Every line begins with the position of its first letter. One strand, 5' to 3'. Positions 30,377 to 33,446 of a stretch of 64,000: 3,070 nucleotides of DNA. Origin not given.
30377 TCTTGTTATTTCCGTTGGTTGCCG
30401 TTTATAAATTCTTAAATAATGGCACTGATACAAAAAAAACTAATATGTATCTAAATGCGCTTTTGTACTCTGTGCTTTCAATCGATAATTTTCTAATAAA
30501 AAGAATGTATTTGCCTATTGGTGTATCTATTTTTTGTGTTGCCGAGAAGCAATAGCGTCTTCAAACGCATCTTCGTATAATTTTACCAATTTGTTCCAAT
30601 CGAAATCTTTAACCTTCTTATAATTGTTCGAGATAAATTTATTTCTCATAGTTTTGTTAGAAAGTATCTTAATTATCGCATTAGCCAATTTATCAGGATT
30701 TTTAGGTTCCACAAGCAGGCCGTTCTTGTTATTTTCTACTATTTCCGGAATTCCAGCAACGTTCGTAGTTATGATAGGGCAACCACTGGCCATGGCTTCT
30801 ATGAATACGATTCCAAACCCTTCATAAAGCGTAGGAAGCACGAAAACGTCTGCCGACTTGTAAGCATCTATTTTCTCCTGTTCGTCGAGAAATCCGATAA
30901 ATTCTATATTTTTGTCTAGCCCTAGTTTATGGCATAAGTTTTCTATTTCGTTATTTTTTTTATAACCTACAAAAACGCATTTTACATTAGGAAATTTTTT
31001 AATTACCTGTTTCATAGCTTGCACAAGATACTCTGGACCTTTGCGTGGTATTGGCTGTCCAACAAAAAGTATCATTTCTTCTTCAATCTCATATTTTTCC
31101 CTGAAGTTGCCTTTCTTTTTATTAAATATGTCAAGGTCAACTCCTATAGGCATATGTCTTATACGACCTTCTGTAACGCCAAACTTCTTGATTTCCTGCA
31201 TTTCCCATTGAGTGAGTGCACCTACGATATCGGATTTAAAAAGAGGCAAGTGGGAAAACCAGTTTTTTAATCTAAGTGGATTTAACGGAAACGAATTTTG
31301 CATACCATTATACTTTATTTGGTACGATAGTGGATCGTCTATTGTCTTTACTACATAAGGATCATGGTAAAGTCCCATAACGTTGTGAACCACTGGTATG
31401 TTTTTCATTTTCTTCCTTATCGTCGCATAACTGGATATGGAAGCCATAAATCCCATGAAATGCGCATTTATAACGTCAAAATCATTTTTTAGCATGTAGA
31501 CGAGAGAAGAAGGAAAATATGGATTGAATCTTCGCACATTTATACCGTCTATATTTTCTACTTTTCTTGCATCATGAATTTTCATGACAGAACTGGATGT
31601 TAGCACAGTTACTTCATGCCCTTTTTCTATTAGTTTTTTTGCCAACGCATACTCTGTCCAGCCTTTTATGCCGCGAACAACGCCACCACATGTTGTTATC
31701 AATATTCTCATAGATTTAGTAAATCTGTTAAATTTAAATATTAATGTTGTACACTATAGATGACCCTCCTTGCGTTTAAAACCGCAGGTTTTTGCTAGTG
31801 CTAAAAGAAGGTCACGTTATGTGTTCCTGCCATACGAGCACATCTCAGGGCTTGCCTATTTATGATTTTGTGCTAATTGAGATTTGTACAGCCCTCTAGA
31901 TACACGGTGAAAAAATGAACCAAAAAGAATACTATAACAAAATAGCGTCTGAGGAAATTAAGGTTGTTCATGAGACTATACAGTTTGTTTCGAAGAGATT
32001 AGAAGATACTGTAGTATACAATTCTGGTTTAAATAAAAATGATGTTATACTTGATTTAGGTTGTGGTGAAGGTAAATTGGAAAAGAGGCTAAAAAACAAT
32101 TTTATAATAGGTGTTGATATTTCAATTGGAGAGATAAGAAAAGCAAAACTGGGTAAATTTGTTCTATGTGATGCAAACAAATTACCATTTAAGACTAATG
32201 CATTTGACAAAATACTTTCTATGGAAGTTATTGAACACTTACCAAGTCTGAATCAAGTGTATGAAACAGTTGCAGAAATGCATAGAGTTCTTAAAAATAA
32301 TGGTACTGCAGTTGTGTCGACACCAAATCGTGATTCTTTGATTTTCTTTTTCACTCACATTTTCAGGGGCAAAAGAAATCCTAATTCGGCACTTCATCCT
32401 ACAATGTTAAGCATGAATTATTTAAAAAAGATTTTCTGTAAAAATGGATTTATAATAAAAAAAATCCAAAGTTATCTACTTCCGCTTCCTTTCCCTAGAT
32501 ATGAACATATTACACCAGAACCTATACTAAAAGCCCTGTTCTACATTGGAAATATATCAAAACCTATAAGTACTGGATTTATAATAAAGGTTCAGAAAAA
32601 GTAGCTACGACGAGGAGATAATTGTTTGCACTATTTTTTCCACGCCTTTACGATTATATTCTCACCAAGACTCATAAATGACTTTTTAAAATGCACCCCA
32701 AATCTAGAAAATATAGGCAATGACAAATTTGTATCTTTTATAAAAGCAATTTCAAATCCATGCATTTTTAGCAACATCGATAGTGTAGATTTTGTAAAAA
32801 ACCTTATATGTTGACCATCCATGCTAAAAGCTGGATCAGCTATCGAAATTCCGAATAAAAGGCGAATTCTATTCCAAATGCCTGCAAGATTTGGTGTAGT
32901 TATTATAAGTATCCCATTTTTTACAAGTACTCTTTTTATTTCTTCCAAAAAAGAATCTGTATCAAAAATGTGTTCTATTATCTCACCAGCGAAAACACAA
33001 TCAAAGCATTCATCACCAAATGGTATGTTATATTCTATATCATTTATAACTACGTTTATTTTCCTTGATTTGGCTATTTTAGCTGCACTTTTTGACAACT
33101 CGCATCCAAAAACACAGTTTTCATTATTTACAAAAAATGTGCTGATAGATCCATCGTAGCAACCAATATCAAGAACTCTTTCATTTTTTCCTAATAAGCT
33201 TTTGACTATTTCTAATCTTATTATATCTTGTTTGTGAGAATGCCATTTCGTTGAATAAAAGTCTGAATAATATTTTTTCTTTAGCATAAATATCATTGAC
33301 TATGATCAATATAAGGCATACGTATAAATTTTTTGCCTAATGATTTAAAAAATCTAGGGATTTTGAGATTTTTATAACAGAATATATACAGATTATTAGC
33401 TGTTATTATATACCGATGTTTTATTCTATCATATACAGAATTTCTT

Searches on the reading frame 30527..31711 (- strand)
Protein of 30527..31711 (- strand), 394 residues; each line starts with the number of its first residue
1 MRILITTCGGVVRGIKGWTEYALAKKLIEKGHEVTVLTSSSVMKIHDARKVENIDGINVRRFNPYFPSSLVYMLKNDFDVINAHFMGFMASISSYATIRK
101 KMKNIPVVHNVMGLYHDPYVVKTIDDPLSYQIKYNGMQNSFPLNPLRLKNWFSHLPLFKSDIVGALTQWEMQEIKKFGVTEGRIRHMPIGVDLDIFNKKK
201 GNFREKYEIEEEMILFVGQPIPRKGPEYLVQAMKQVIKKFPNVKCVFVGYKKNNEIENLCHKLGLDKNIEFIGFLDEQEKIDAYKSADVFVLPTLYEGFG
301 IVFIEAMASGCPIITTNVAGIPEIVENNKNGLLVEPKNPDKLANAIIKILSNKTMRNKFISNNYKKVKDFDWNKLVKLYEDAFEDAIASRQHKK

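Call 6: search_protein_families(library=pfam, proteins=[window:30527-31711:-], max_evalue=0.01)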
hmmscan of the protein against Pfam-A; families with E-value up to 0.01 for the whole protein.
window:30527-31711:- (394 aa): 7 families
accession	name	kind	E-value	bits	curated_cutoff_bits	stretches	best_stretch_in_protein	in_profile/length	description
PF00534.26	Glycos_transf_1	-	1.1e-50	172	26.4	1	203-365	5-171/172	Glycosyl transferases group 1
PF13692.12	Glyco_trans_1_4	-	4.9e-42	144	27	1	213-352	3-142/142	Glycosyl transferases group 1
PF13439.12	Glyco_transf_4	-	9.2e-15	55.5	28.5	1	21-194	9-169/170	Glycosyltransferase Family 4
PF20706.3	GT4-conflict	-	2.4e-10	40.4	26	1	202-328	188-323/385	Family 4 Glycosyltransferase in conflict systems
PF13524.12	Glyco_trans_1_2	-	1.3e-06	28.9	25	1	236-368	9-130/144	Glycosyl transferase-like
PF13579.12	Glyco_trans_4_4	-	4.4e-05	24.3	29.7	1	22-190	9-158/158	Glycosyl transferase 4-like domain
PF22772.2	WsaF_C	-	0.0035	17.6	27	1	214-346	3-132/133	WsaF, C-terminal domain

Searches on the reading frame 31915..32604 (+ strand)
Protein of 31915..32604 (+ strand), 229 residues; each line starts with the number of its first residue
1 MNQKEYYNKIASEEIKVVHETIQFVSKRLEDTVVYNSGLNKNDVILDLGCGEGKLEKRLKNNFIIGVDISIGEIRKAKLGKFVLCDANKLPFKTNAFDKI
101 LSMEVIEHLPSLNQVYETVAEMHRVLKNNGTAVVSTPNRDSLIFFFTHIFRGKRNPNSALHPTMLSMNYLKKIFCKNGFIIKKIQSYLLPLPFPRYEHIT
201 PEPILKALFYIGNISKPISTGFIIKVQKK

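Call 6: search_protein_families(library=pfam, proteins=[window:31915-32604:+], max_evalue=0.01)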
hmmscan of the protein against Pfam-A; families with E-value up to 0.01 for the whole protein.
window:31915-32604:+ (229 aa): 10 families
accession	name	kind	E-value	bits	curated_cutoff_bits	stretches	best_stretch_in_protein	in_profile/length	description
PF08241.18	Methyltransf_11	-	3.2e-17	63.4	21.2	1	46-133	1-94/95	Methyltransferase domain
PF13847.12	Methyltransf_31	-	9.2e-17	61.5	27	1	40-140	2-116/145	Methyltransferase domain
PF13649.12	Methyltransf_25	-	3.5e-14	53.7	27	1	45-130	1-97/97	Methyltransferase domain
PF13489.12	Methyltransf_23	-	1.2e-13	51.6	27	1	25-179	5-159/164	Methyltransferase domain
PF08242.18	Methyltransf_12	-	7.1e-08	33.5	30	1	46-131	1-97/98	Methyltransferase domain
PF05148.21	Methyltransf_8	-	3.3e-05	24.3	27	1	40-134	71-156/219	Hypothetical methyltransferase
PF02353.26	CMAS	-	0.0012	18.7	27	1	32-135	53-165/273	Mycolic acid cyclopropane synthetase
PF05219.18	DREV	-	0.0019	17.8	26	1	35-135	89-187/265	DREV methyltransferase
PF01555.25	N6_N4_Mtase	-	0.0022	18.4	26.7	0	112-151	29-70/221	DNA methylase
PF01209.24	Ubie_methyltran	-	0.0059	16.4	20.1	0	33-134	39-151/233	ubiE/COQ5 methyltransferase family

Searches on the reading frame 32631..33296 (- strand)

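Call 6: search_protein_families(library=pfam, proteins=[window:32631-33296:-], max_evalue=0.01)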
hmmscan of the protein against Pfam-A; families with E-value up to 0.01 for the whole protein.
window:32631-33296:- (221 aa): 11 families
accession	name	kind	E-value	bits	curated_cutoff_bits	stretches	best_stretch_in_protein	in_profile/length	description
PF08241.18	Methyltransf_11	-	3.3e-16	60.1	21.2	1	42-132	1-95/95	Methyltransferase domain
PF13847.12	Methyltransf_31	-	9.7e-15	55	27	1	37-136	3-113/145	Methyltransferase domain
PF13489.12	Methyltransf_23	-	7.8e-14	52.2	27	1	35-183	20-161/164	Methyltransferase domain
PF13649.12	Methyltransf_25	-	6.3e-12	46.5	27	1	41-128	1-97/97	Methyltransferase domain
PF07021.18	MetW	-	1.2e-09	38.5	21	1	29-146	5-121/193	Methionine biosynthesis protein MetW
PF08242.18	Methyltransf_12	-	1.7e-09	38.7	30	1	42-130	1-98/98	Methyltransferase domain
PF05219.18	DREV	-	1.5e-06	28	26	1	37-132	94-186/265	DREV methyltransferase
PF05148.21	Methyltransf_8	-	0.00012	22.5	27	1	8-133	46-157/219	Hypothetical methyltransferase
PF02353.26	CMAS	-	0.00016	21.6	27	1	22-134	47-166/273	Mycolic acid cyclopropane synthetase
PF01209.24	Ubie_methyltran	-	0.00037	20.3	20.1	1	15-132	28-151/233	ubiE/COQ5 methyltransferase family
PF08003.17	Methyltransf_9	-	0.0047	16.4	23.8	1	35-140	114-225/315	Protein of unknown function (DUF1698)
